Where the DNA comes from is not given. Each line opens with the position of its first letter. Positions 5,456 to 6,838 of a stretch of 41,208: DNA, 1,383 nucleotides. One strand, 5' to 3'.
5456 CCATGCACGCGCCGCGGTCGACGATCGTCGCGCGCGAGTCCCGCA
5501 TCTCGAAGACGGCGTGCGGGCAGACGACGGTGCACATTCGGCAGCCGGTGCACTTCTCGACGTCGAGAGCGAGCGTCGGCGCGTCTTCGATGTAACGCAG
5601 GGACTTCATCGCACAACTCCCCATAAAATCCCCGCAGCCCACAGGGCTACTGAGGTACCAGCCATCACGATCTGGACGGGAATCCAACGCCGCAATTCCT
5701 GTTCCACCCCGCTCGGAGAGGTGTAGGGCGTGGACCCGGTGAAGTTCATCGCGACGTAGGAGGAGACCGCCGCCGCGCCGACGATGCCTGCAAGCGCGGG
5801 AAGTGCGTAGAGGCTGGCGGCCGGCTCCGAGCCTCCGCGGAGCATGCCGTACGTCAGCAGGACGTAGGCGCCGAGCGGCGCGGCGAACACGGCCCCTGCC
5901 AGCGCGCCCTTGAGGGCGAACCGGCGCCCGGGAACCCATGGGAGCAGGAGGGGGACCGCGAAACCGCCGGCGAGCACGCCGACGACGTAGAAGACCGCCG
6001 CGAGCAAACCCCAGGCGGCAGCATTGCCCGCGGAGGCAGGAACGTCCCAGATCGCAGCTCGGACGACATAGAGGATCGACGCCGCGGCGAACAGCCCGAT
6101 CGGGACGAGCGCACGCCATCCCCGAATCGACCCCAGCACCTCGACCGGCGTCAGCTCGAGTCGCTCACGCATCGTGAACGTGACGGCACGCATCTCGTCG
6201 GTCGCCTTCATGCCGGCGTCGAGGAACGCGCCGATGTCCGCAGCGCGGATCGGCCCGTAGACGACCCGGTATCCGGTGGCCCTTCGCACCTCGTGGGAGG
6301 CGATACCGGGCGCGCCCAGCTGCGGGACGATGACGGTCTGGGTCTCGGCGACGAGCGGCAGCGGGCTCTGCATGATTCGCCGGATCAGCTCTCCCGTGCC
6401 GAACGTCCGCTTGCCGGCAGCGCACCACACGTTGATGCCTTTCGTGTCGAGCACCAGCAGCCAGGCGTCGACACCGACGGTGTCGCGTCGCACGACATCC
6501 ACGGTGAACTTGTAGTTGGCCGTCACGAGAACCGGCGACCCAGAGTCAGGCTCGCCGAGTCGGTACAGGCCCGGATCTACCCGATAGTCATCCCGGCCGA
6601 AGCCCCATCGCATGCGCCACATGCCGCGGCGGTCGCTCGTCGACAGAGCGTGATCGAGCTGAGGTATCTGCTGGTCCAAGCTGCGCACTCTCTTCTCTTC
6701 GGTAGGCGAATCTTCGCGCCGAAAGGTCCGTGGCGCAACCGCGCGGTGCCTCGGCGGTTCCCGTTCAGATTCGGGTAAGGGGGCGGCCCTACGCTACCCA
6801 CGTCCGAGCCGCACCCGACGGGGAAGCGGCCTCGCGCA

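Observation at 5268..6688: hgcA-hgcB mercury-methylation gene pair in an actinobacterium-like, GC-rich genome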

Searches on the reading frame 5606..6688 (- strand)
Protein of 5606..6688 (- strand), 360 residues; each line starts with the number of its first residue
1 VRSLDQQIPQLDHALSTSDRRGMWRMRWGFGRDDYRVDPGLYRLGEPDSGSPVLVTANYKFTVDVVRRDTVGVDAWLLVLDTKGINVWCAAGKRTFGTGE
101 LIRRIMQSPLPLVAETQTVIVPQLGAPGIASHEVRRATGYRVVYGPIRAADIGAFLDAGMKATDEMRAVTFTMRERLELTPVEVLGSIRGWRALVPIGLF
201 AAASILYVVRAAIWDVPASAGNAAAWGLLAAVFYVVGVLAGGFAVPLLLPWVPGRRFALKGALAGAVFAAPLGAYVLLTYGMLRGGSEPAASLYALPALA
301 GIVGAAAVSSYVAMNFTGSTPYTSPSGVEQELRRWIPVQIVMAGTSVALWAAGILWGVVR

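Call 4: search_protein_families(library=pfam, proteins=[window:5606-6688:-], max_evalue=0.01)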
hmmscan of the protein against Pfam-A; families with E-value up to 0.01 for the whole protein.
window:5606-6688:- (360 aa): 1 family
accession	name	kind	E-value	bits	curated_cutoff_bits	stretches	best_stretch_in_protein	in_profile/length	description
PF03599.22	CdhD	-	1.4e-09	37.6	24.8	1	35-155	266-386/387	CO dehydrogenase/acetyl-CoA synthase delta subunit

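Call 5: search_protein_families(library=ncbifam, proteins=[window:5606-6688:-], max_evalue=0.01)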
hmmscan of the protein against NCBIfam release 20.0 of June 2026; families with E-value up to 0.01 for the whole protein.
window:5606-6688:- (360 aa): 3 families
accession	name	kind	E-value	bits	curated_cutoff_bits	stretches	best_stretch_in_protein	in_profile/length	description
NF040863.1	HgcA_corrinoid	equivalog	7.2e-116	386.9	275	1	8-352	1-321/325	mercury methylation corrinoid protein HgcA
NF043039.1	HgcAB_like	equivalog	3.9e-54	184.6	285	1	35-323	14-279/350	HgcAB-like fusion protein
NF003195.0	PRK04165.1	equivalog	1.7e-16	60.2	306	1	35-159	322-446/450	acetyl-CoA decarbonylase/synthase complex subunit gamma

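Call 6: find_homologous_proteins(query=window:5606-6688:-, max_evalue=1e-10)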
Query window:5606-6688:- (360 aa): 7796 proteins with E <= 1e-10 among 8000 candidates; the best 120 are listed.
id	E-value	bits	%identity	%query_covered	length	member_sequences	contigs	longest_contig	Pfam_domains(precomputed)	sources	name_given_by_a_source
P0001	6.9e-216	734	100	94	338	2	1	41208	PF03599.23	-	-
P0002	1.1e-106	375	56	93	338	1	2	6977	PF03599.23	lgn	-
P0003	5.0e-105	369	54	94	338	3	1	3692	PF03599.23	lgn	-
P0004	1.7e-103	364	53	93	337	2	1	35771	PF03599.23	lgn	-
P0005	5.0e-103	363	56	93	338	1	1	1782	PF03599.23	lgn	-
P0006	1.2e-102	361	53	94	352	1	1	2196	PF03599.23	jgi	jgi:hypothetical protein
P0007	3.9e-99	350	52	96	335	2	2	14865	PF03599.23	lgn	-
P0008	5.5e-97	343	51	96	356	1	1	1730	PF03599.23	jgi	jgi:hypothetical protein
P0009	7.7e-97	342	51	94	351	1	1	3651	PF03599.23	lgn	-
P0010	1.8e-96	341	53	96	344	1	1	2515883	PF03599.23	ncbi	-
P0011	2.5e-96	341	54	96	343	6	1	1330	PF03599.23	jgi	jgi:CO dehydrogenase/acetyl-CoA synthase delta subunit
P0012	7.3e-96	339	52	96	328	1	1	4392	PF03599.23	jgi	jgi:CO dehydrogenase/acetyl-CoA synthase delta subunit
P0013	1.5e-95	338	55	95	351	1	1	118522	PF03599.23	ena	-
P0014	1.7e-95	338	53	94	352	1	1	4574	PF03599.23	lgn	-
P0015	3.6e-95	337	53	96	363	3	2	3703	PF03599.23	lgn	-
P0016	9.3e-95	336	53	92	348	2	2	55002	PF03599.23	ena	-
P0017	1.1e-94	335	51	96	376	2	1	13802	PF03599.23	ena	-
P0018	1.1e-94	335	51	96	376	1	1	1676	PF03599.23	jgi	-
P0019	1.2e-94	335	52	96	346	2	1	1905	PF03599.23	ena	-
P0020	1.3e-94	335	51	97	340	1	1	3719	PF03599.23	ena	-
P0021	1.3e-94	335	51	95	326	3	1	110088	PF03599.23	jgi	-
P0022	2.1e-94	334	52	97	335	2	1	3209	PF03599.23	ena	-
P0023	2.7e-94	334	51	96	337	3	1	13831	PF03599.23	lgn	-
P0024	3.1e-94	334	51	97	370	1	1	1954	PF03599.23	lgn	-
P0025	3.5e-94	334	52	95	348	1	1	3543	PF03599.23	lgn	-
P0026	4.7e-94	333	49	92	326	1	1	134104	PF03599.23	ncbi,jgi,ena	jgi:hypothetical protein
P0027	4.8e-94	333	51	98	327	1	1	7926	PF03599.23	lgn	-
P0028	4.8e-94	333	51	97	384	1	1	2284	PF03599.23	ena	-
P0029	5.6e-94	333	50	97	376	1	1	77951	PF03599.23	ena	-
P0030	9.3e-94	332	51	96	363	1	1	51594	PF03599.23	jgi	-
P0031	1.3e-93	332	51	96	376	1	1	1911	PF03599.23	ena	-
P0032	2.3e-93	331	52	97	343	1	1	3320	PF03599.23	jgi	jgi:hypothetical protein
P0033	3.9e-93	330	52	95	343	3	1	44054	PF03599.23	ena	-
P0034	3.9e-93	330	52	95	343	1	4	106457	PF03599.23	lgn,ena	-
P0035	4.9e-93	330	52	96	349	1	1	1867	PF03599.23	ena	-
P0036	8.0e-93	329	51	96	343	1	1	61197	PF03599.23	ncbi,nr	ncbi:MAG: mercury methylation corrinoid protein HgcA [Coriobacteriia bacterium]|nr:mercury methylati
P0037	8.0e-93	329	49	92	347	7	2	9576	PF03599.23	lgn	-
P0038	9.1e-93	329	51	95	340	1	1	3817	PF03599.23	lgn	-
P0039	9.4e-93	329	51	97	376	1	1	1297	PF03599.23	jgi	jgi:hypothetical protein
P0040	1.0e-92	329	50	96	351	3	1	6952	PF03599.23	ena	-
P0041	1.0e-92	329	51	96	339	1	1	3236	PF03599.23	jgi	jgi:hypothetical protein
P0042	1.1e-92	329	52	98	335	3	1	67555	PF03599.23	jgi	-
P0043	1.3e-92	328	50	97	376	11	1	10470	PF03599.23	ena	-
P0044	1.4e-92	328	50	96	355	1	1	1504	PF03599.23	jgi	jgi:hypothetical protein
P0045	1.7e-92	328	51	96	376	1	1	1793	PF03599.23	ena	-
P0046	1.8e-92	328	53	96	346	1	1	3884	PF03599.23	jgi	jgi:hypothetical protein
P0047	2.0e-92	328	52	91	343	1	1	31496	PF03599.23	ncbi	-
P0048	2.1e-92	328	49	98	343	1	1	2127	PF03599.23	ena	-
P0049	2.2e-92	328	53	97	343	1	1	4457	PF03599.23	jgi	jgi:hypothetical protein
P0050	3.3e-92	327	51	96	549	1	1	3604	PF13847.13,PF13489.13,PF13649.13,PF01135.26,PF01209.25,PF08241.19,PF08242.19,PF03599.23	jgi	jgi:hypothetical protein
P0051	3.6e-92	327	50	97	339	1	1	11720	PF03599.23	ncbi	ncbi:MAG: mercury methylation corrinoid protein HgcA [Candidatus Deferrimicrobium sp.]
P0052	3.7e-92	327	50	95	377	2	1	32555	PF03599.23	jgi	-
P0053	4.4e-92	327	51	96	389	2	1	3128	PF03599.23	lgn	-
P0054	4.6e-92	327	50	96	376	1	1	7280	PF03599.23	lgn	-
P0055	4.9e-92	327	51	91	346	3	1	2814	PF03599.23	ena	-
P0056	6.6e-92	326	51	97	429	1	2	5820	PF03599.23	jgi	-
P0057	6.8e-92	326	51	93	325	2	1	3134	PF03599.23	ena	-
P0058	7.2e-92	326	51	96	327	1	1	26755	PF03599.23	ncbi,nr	ncbi:MAG: hypothetical protein IBX62_07900 [Coriobacteriia bacterium]|nr:hypothetical protein [Corio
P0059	8.0e-92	326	48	98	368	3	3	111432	PF03599.23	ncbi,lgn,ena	-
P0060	8.4e-92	326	51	96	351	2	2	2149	PF03599.23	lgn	-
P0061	9.4e-92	326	50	96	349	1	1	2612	PF03599.23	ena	-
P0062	9.6e-92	326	52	97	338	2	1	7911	PF03599.23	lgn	-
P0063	9.6e-92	326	51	92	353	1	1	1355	PF03599.23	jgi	jgi:hypothetical protein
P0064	1.1e-91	325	50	97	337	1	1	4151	PF03599.23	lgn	-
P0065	1.1e-91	325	51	97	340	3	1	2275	PF03599.23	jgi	jgi:hypothetical protein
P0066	1.3e-91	325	50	96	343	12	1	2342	PF03599.23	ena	-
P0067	1.4e-91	325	50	95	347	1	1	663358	PF03599.23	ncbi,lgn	-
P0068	1.8e-91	325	49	96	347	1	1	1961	PF03599.23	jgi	jgi:hypothetical protein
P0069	2.0e-91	325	49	97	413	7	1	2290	PF03599.23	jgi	jgi:hypothetical protein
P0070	2.0e-91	325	50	98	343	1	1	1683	PF03599.23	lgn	-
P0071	2.0e-91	325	50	97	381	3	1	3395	PF03599.23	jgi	-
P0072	2.2e-91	324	52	96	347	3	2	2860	PF03599.23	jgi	jgi:hypothetical protein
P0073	2.3e-91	324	51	96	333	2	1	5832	PF03599.23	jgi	jgi:hypothetical protein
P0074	2.8e-91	324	51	97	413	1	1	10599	PF03599.23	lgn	-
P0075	2.9e-91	324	51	98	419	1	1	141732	PF03599.23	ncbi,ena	-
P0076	3.5e-91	324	52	99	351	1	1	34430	PF03599.23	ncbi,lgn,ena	ncbi:MAG TPA: mercury methylation corrinoid protein HgcA [Coriobacteriia bacterium]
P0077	3.9e-91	324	51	97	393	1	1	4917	PF03599.23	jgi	jgi:hypothetical protein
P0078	4.3e-91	323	49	96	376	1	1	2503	PF03599.23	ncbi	ncbi:MAG: mercury methylation corrinoid protein HgcA [Candidatus Deferrimicrobiaceae bacterium]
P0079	4.5e-91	323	48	96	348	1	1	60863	PF03599.23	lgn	-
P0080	5.0e-91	323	49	98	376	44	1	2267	PF03599.23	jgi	-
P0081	5.2e-91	323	53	94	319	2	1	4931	PF03599.23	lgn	-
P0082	5.3e-91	323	50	97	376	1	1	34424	PF03599.23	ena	-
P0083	5.5e-91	323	50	96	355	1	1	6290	PF03599.23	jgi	jgi:hypothetical protein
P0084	5.8e-91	323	50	95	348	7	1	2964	PF03599.23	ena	-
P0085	6.9e-91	323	50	98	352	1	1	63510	PF03599.23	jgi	jgi:hypothetical protein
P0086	7.1e-91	323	49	97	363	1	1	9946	PF03599.23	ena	-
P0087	7.1e-91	323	53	95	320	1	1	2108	PF03599.23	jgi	-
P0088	7.5e-91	323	51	97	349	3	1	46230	PF03599.23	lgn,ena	-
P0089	7.7e-91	323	51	96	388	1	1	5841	PF03599.23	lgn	-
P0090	7.8e-91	323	50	95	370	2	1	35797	PF03599.23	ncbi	-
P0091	8.7e-91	322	51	92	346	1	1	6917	PF03599.23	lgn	-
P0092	9.7e-91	322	50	97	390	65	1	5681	PF03599.23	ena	-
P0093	1.0e-90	322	51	96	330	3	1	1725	PF03599.23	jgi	jgi:hypothetical protein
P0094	1.1e-90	322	51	96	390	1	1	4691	PF03599.23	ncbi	-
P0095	1.1e-90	322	52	96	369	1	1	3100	PF03599.23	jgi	-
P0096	1.2e-90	322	50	97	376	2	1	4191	PF03599.23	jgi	jgi:hypothetical protein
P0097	1.3e-90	322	49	97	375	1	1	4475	PF03599.23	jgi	jgi:hypothetical protein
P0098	1.3e-90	322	52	90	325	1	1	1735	PF03599.23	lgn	-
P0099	1.4e-90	322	49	98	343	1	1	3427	PF03599.23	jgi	-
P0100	1.5e-90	322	50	97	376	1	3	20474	PF03599.23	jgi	jgi:hypothetical protein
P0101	1.6e-90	322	51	95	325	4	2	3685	PF03599.23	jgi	jgi:hypothetical protein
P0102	1.7e-90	321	49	97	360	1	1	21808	PF03599.23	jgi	-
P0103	2.4e-90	321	47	96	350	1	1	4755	PF03599.23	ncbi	-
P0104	2.6e-90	321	50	97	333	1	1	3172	PF03599.23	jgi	jgi:hypothetical protein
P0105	2.8e-90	321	53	98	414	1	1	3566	PF03599.23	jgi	-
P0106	3.1e-90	321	51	96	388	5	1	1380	PF03599.23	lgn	-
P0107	3.2e-90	321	51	95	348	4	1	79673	PF03599.23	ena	-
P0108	3.2e-90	321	51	93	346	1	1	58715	PF03599.23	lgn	-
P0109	3.3e-90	321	50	97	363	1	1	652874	PF03599.23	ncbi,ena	-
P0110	3.9e-90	320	50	96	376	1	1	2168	PF03599.23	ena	-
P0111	4.2e-90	320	51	97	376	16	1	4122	PF03599.23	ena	-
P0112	5.4e-90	320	50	97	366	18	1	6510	PF03599.23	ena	-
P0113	5.8e-90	320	52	98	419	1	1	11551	PF03599.23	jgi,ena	-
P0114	6.3e-90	320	50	97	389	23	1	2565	PF03599.23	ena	-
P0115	6.7e-90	320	50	97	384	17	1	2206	PF03599.23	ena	-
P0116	7.2e-90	319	52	93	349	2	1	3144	PF03599.23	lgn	-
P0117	7.4e-90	319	52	98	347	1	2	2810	PF03599.23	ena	-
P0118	8.6e-90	319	51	97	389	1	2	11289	PF03599.23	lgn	-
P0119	9.0e-90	319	51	94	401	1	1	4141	PF03599.23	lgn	-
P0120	1.0e-89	319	50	97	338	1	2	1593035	PF03599.23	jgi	-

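Call 7: search_solved_structures(query=window:5606-6688:-, max_evalue=0.01, show_alignments=2)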
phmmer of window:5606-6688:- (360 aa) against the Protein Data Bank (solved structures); distinct sequences matched with E-value up to 0.01: 4.
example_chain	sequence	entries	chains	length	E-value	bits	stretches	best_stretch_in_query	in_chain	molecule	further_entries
4djd_C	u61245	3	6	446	9.2e-07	31.1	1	34-160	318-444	Corrinoid/iron-sulfur protein large subunit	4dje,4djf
2h9a_A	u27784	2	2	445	4e-06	29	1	36-156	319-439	Carbon monoxide dehydrogenase corrinoid/iron-sulfur protein, gamma subunit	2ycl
4c1n_A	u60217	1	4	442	4.4e-06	28.9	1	36-156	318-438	CARBON MONOXIDE DEHYDROGENASE CORRINOID/IRON-SULFUR PROTEIN, GAMMA SUBUNIT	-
9fzy_F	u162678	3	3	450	0.0093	18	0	35-122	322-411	Corrinoid iron-sulfur protein large subunit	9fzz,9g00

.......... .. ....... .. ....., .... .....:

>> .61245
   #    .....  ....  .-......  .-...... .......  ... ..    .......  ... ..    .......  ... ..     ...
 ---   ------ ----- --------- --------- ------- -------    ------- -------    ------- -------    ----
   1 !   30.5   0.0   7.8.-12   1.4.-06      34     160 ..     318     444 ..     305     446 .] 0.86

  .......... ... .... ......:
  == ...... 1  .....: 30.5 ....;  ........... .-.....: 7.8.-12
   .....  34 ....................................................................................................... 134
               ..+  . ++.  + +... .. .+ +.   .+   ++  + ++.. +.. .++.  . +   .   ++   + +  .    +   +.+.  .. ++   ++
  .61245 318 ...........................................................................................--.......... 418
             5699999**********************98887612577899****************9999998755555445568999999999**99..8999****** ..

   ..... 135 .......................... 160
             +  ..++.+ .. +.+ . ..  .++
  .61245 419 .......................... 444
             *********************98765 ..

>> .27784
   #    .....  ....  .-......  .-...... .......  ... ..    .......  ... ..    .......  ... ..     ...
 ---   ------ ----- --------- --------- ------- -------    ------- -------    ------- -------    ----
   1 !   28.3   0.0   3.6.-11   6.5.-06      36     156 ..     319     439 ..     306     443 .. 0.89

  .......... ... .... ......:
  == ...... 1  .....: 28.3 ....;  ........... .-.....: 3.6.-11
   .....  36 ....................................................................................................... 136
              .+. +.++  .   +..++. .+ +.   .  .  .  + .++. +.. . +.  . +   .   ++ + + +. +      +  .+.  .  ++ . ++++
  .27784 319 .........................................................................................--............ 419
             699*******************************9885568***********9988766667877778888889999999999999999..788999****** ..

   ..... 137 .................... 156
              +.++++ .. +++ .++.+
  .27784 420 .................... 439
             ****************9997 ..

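Call 8: find_encoding_contigs(protein=P0001, flank=10000, max_places=4)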
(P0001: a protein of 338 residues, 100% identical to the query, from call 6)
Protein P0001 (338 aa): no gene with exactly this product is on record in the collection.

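Call 9: find_related_loci(query=window:5606-6688:-, collection=genome_contigs, flank=8000)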
Query window:5606-6688:- (360 aa) in genome_contigs; peptide patterns used: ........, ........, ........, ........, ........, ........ (x = any residue, [..] = any of these).
599 stretches matched a pattern (row limit reached: there are more); 570 encode a relative of the query (tblastn E <= 1e-3); the best 80 are kept; 80 distinct loci.
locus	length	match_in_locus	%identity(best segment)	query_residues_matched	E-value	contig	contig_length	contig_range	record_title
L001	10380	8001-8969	51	7-350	4e-94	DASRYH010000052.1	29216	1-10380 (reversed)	MAG TPA_asm: Coriobacteriia bacterium isolate SMAG_U13147 k141_46007, whole genome shotgun sequence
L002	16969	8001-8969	51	6-356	2e-94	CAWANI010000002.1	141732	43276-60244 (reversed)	MAG: uncultured delta proteobacterium isolate MFD02923.bin.2.91 genome assembly, contig: contig_13918, whole genome shot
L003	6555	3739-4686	48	18-355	7e-90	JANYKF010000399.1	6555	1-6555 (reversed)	MAG: Clostridiaceae bacterium isolate GL140_5_metabinner_137 GL140_5_k141_664799, whole genome shotgun sequence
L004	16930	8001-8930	50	8-339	8e-90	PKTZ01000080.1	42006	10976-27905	MAG: Desulfuromonas sp. isolate BM302 sc_866, whole genome shotgun sequence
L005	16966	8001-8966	46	7-350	4e-88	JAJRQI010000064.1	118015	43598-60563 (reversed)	MAG: Deltaproteobacteria bacterium isolate Dive100_bin10.46 k141_990317, whole genome shotgun sequence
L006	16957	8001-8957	50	8-356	7e-88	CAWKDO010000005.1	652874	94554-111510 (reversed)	MAG: uncultured delta proteobacterium isolate MFD03899.bin.2.34 genome assembly, contig: contig_30786, whole genome shot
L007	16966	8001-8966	44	8-350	1e-87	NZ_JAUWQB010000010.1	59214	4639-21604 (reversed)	MAG: Desulfobacula sp. isolate CSMAG_2491 CSMAG_2491_k141_352094_length_59214_cov_19.0000, whole genome shotgun sequence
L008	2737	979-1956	45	6-353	8e-90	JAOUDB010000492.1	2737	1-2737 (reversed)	MAG: Desulfuromonadales bacterium isolate 24_Oct_SF_Bin9 24_Oct_SF_Bin9_scaffold_17992_c1, whole genome shotgun sequence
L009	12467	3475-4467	44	7-355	2e-87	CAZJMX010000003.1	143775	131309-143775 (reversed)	MAG TPA_asm: uncultured Smithella sp. isolate SRP302447_co2_430 genome assembly, contig: NODE_385_length_143775_cov_18.3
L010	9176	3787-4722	49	7-340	2e-87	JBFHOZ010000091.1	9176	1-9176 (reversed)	MAG: Desulfuromonadales bacterium isolate Mix_sand08.2021.06.G.27 k141_1816441_length_9176_cov_9.0000, whole genome shot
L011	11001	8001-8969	46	10-358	6e-87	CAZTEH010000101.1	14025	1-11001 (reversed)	MAG TPA_asm: uncultured Oscillospiraceae bacterium isolate SRP302447_co4_101 genome assembly, contig: NODE_11561_length_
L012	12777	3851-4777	45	7-341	7e-87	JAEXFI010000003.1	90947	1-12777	MAG: Bacillota bacterium isolate OH_HBB_241 k127_152799, whole genome shotgun sequence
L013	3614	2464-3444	46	5-352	2e-87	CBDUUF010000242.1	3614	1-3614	MAG TPA_asm: uncultured Desulfuromonadaceae bacterium isolate SRR22302373_concoct_69 genome assembly, contig: ERZ2507359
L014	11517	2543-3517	45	8-350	7e-87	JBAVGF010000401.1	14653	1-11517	MAG: Thermodesulfobacteriota bacterium isolate MFD06953_ilm_asm_bin13 k127_75337, whole genome shotgun sequence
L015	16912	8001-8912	45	7-338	2e-86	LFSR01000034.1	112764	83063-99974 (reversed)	MAG: Syntrophomonas sp. DTU018 scaffold952, whole genome shotgun sequence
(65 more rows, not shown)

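Call 18: find_encoding_contigs(protein=P0004, flank=10000, max_places=2)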
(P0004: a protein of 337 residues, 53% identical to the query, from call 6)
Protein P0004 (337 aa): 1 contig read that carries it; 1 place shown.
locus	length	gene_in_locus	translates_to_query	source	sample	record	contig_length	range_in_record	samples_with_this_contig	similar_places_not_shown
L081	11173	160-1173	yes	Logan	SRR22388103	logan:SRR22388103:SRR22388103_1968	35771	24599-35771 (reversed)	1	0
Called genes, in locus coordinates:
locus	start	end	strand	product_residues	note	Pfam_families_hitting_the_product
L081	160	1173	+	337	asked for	PF03599:CdhD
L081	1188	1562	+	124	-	PF14697:Fer4_21 (faint), PF13237:Fer4_10, PF00037:Fer4 (weak), PF12797:Fer4_2 (weak), PF12837:Fer4_6 (weak), PF13484:Fer4_16 (faint), PF12838:Fer4_7, PF13187:Fer4_9, +1 more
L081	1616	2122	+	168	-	PF01035:DNA_binding_1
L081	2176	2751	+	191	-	PF00210:Ferritin, PF02915:Rubrerythrin, PF21349:RUBY_RBDX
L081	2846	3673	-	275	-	PF00248:Aldo_ket_red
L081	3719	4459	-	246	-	-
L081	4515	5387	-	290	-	PF01634:HisG, PF08029:HisG_C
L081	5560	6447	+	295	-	PF00561:Abhydrolase_1, PF12146:Hydrolase_4 (weak), PF12697:Abhydrolase_6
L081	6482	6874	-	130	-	-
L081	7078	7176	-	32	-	-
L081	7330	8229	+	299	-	PF00126:HTH_1, PF03466:LysR_substrate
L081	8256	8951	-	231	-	PF01370:Epimerase (weak), PF05368:NmrA (weak), PF13460:NAD_binding_10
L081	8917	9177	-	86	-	-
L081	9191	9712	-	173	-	PF13473:Cupredoxin_1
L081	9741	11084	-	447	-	PF02683:DsbD_TM, PF13386:DsbD_2, PF13473:Cupredoxin_1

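Call 19: find_encoding_contigs(protein=P0076, flank=10000, max_places=2)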
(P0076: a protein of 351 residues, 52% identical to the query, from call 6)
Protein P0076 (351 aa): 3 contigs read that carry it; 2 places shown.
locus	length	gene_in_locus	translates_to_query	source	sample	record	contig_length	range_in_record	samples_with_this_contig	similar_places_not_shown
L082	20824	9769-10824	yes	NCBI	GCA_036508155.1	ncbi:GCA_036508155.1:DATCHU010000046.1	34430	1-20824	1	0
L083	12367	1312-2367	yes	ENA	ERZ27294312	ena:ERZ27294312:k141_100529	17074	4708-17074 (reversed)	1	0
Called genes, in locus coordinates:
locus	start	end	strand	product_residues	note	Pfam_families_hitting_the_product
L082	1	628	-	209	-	PF02254:TrkA_N, PF02080:TrkA_C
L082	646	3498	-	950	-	PF00690:Cation_ATPase_N, PF00122:E1-E2_ATPase, PF00702:Hydrolase, PF13246:Cation_ATPase, PF00689:Cation_ATPase_C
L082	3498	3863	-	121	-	-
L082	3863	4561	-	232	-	PF00117:GATase (weak), PF07685:GATase_3, PF13507:GATase_5, PF01965:DJ-1_PfpI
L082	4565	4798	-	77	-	PF02700:PurS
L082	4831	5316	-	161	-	-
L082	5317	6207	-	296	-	PF01259:SAICAR_synt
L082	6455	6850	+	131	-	PF11518:DUF3221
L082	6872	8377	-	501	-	PF00672:HAMP, PF00512:HisKA, PF13581:HATPase_c_2 (weak), PF02518:HATPase_c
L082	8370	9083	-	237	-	PF00072:Response_reg, PF00486:Trans_reg_C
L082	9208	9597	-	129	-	PF01741:MscL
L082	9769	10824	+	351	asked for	PF03599:CdhD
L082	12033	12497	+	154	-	-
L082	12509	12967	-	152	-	-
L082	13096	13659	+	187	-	-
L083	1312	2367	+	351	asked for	PF03599:CdhD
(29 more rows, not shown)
